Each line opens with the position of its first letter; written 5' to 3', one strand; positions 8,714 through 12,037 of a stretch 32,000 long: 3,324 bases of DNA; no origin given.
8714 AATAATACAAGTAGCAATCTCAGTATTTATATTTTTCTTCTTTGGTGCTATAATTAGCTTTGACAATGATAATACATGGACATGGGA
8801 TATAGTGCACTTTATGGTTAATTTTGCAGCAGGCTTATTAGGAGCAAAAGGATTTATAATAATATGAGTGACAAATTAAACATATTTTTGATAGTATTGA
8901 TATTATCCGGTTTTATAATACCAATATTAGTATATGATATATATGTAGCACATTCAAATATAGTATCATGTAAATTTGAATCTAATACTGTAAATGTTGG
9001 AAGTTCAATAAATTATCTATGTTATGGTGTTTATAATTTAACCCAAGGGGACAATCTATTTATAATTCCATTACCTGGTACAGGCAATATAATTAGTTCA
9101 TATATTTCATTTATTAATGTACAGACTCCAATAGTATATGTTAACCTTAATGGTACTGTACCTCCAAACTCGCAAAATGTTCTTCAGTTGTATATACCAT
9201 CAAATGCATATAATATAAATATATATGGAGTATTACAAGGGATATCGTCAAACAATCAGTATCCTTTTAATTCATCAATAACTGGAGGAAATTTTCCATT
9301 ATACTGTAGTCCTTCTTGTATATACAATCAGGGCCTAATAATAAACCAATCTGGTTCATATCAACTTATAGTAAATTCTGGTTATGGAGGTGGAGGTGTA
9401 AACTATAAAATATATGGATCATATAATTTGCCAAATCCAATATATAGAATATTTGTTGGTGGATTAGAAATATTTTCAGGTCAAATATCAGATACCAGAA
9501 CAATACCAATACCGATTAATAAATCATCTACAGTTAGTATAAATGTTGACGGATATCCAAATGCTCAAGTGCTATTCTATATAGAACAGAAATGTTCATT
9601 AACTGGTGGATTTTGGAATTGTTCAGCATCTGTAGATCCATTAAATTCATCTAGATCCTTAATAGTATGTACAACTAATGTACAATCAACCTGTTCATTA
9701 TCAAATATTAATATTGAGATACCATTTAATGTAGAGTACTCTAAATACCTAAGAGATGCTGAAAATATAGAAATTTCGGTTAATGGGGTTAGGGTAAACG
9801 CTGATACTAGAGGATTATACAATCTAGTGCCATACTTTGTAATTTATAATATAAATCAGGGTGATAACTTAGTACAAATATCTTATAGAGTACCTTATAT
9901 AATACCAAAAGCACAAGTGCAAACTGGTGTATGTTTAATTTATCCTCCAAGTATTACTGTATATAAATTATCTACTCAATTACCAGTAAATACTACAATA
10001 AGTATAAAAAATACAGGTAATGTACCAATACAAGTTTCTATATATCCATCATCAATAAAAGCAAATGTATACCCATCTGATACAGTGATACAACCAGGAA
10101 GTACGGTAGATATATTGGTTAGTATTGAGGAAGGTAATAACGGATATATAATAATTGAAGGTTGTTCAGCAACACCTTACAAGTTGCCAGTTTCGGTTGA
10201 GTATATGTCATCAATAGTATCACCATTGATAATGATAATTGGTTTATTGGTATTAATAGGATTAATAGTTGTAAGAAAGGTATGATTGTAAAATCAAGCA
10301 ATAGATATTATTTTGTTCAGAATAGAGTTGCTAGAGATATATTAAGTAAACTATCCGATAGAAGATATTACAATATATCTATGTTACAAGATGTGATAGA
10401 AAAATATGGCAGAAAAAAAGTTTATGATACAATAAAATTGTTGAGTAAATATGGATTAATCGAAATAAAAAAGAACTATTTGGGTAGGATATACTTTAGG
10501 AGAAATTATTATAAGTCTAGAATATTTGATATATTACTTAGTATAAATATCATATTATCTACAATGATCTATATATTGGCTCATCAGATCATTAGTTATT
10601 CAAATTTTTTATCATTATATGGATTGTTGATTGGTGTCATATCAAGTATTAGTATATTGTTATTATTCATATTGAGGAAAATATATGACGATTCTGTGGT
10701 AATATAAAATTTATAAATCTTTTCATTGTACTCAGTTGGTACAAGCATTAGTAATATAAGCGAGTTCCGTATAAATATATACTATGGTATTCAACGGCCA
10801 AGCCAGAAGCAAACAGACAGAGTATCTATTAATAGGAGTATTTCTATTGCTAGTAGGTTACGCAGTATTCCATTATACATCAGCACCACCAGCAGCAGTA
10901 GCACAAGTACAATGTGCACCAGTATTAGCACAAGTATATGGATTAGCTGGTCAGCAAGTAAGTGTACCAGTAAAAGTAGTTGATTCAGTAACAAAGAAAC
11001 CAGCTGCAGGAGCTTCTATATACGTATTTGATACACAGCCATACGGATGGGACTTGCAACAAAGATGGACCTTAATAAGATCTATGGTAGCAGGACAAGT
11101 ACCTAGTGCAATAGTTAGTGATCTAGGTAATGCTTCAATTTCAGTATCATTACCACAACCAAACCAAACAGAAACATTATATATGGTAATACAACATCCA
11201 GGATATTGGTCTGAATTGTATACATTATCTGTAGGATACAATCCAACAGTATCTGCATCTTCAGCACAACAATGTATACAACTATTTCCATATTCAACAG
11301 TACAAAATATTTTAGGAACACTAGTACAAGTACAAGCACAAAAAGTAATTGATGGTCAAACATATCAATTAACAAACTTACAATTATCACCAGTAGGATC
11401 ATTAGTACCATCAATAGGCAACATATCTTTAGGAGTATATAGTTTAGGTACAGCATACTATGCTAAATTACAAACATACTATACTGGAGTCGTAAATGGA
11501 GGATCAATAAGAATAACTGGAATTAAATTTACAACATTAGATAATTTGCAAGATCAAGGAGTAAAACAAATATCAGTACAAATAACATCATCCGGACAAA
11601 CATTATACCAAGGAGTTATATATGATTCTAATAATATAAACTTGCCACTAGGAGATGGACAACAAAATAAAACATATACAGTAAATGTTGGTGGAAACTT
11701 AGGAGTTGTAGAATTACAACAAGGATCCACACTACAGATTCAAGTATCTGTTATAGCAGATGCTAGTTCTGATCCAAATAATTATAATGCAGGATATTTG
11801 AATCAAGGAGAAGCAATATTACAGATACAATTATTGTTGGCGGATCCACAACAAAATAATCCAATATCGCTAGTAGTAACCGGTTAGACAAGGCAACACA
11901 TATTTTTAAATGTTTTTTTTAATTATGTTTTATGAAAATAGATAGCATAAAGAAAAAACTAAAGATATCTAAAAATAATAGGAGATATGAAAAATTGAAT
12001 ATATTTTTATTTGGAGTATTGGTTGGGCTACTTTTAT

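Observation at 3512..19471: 16-kb co-directional module devoted to giant, sequon-saturated secreted proteins and membrane proteins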

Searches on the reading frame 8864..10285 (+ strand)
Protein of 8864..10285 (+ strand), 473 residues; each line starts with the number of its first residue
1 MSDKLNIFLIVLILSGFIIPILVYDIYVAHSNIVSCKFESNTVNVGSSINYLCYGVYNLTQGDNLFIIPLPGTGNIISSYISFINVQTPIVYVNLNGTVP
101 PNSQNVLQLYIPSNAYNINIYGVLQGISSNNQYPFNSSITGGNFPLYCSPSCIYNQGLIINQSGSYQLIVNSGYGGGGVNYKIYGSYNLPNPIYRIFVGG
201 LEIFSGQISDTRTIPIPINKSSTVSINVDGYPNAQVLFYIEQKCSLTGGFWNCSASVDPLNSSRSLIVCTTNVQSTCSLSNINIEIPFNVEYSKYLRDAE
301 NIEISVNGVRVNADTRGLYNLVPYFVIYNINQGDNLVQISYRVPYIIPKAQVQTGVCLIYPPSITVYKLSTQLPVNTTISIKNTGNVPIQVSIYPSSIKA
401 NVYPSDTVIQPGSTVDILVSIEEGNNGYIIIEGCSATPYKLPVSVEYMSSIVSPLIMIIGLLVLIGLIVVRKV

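Call 6: search_protein_families(library=pfam, proteins=[window:8864-10285:+], max_evalue=0.1)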
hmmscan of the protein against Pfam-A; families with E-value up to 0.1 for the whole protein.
window:8864-10285:+ (473 aa): 2 families
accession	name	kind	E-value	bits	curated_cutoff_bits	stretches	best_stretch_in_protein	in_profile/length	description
PF22067.2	Cep192_D3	-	0.00094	19.7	27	1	374-422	18-68/99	Cep192 domain 3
PF22076.2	Cep192_D6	-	0.022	15.4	35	1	364-423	11-70/101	Cep192 domain 6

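Call 9: search_protein_families(library=phrogs, proteins=[window:8864-10285:+], max_evalue=0.01)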
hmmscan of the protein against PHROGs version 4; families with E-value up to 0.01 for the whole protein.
window:8864-10285:+ (473 aa): 0 families

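Call 58: search_protein_families(library=ncbifam, proteins=[window:8864-10285:+], max_evalue=0.05)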
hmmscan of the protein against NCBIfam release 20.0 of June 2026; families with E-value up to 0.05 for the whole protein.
window:8864-10285:+ (473 aa): 0 families

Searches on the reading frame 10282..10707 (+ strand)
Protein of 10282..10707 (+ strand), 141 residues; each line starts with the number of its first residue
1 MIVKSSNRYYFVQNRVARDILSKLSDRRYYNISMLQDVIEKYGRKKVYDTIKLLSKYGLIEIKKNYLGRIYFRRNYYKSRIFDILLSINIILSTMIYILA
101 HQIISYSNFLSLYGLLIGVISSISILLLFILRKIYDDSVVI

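Call 6: search_protein_families(library=pfam, proteins=[window:10282-10707:+], max_evalue=0.1)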
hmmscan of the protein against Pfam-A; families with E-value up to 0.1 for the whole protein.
window:10282-10707:+ (141 aa): 6 families
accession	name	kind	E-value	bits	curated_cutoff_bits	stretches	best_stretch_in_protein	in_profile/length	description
PF10711.15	DUF2513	-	0.015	16.1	29.6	1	17-65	7-56/100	Hypothetical protein (DUF2513)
PF20990.2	DUF2207_C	-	0.028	14.5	33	1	18-128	75-185/247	Predicted membrane protein (DUF2207) C-terminal domain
PF25212.1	HVO_A0114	-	0.067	13.4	27.6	0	19-65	26-71/84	HVO_A0114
PF09824.15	ArsR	-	0.075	13.2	28.6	1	12-124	14-121/159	ArsR transcriptional regulator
PF09079.17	Cdc6_C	-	0.081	13.3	25.1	0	30-77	39-84/96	CDC6, C terminal winged helix domain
PF01978.25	TrmB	-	0.085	13.2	25.6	0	43-65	35-57/68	Sugar-specific transcriptional regulator TrmB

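Call 76: search_protein_families(library=phrogs, proteins=[window:10282-10707:+], max_evalue=0.01)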
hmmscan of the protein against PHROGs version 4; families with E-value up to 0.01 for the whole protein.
window:10282-10707:+ (141 aa): 1 family
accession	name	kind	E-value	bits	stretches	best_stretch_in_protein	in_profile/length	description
phrog_186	-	DNA, RNA and nucleotide metabolism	0.003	18.3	1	21-67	51-99/308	DnaD-like helicase loader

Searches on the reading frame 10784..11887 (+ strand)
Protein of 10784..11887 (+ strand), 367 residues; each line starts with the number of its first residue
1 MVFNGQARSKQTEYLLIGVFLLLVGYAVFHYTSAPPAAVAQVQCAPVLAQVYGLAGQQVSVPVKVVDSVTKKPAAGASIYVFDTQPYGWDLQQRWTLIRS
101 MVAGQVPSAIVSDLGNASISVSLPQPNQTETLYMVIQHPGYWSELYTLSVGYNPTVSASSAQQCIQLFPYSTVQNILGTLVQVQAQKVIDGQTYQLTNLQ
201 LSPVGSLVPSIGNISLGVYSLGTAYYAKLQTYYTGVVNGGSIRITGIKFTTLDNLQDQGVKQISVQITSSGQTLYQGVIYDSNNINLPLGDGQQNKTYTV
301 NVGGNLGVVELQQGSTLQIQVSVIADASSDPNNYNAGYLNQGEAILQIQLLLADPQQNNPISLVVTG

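Call 6: search_protein_families(library=pfam, proteins=[window:10784-11887:+], max_evalue=0.1)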
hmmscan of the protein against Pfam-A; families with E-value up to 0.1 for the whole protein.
window:10784-11887:+ (367 aa): 0 families

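Call 9: search_protein_families(library=phrogs, proteins=[window:10784-11887:+], max_evalue=0.01)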
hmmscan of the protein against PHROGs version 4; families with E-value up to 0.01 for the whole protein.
window:10784-11887:+ (367 aa): 0 families

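Call 58: search_protein_families(library=ncbifam, proteins=[window:10784-11887:+], max_evalue=0.05)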
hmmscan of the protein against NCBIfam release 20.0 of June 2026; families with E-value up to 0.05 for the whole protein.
window:10784-11887:+ (367 aa): 0 families

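Call 103: search_solved_structures(query=A5, max_evalue=5)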
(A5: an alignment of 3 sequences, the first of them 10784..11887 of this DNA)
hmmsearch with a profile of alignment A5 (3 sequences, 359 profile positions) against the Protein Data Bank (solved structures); distinct sequences matched with E-value up to 5: 0.

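Call 115: find_related_loci(query=A5, collection=viral_contigs, flank=10000)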
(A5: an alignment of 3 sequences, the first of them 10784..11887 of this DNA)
Query A5 (367 aa) in viral_contigs; peptide patterns used: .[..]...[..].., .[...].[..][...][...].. (x = any residue, [..] = any of these).
45 stretches matched a pattern, but none encodes a relative of the query by tblastn (E <= 1e-3).
